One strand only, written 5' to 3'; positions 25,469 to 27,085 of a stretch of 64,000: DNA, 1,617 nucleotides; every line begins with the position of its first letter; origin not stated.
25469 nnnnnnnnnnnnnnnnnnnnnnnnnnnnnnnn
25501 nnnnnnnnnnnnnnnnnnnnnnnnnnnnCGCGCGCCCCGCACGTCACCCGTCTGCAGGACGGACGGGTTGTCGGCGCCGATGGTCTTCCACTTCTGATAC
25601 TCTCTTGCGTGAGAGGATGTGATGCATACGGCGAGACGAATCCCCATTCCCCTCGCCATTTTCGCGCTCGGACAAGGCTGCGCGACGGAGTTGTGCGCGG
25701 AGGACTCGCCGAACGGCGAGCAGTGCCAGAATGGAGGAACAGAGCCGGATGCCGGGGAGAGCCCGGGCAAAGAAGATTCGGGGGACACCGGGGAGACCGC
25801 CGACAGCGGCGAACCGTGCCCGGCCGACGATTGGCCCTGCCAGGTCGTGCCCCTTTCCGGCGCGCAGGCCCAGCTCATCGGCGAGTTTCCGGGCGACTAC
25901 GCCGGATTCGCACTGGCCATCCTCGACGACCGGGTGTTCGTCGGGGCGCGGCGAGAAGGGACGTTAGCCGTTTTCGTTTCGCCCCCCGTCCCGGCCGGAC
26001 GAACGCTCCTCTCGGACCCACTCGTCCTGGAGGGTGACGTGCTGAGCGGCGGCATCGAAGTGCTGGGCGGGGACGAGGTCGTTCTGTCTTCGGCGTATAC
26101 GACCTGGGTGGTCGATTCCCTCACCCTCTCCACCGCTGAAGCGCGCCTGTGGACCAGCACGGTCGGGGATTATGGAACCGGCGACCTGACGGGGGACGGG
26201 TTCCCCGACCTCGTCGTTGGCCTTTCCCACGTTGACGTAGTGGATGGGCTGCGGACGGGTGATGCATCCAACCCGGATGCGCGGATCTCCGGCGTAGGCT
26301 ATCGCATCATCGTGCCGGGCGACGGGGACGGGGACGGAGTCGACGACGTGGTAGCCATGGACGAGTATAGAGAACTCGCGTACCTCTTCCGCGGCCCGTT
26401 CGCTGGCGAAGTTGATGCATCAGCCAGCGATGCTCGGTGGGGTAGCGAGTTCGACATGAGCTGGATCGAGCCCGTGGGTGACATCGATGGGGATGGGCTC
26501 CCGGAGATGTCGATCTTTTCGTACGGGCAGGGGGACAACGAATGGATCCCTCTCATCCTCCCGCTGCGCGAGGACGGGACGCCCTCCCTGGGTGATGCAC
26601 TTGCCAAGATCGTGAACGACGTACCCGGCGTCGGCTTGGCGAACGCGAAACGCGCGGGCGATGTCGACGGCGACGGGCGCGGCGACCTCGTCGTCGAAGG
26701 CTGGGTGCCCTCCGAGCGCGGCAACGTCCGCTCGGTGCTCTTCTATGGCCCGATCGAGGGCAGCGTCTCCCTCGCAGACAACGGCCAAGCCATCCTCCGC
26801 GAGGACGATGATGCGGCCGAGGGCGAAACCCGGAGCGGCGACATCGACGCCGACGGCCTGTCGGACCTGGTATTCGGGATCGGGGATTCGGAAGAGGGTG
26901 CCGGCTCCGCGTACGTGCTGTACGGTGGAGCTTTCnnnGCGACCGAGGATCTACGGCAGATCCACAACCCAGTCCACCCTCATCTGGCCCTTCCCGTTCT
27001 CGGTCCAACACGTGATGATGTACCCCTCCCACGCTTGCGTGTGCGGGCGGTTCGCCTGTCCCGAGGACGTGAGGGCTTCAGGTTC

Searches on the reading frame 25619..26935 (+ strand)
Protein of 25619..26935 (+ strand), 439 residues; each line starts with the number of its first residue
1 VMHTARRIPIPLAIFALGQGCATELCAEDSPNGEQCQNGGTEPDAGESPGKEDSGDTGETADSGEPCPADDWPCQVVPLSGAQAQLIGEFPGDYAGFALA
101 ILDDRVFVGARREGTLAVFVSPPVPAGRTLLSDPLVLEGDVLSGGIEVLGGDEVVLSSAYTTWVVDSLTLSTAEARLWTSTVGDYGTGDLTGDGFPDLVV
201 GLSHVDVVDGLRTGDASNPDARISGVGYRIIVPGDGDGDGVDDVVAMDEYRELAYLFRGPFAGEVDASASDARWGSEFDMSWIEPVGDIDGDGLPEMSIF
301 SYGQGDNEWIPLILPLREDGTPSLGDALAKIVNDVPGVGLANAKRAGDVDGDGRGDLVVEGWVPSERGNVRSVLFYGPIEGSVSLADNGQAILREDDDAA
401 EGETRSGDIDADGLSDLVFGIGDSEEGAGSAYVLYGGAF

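Call 38: search_protein_families(library=pfam, proteins=[window:25619-26935:+], max_evalue=0.001)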
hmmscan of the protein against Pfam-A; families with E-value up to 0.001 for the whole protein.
window:25619-26935:+ (439 aa): 2 families
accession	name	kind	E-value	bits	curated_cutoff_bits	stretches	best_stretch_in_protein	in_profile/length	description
PF01839.29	FG-GAP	-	1.5e-12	47.6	22.1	0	187-201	7-21/37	FG-GAP repeat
PF13517.12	FG-GAP_3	-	3.8e-05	24.6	26.9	0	235-297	1-59/61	FG-GAP-like repeat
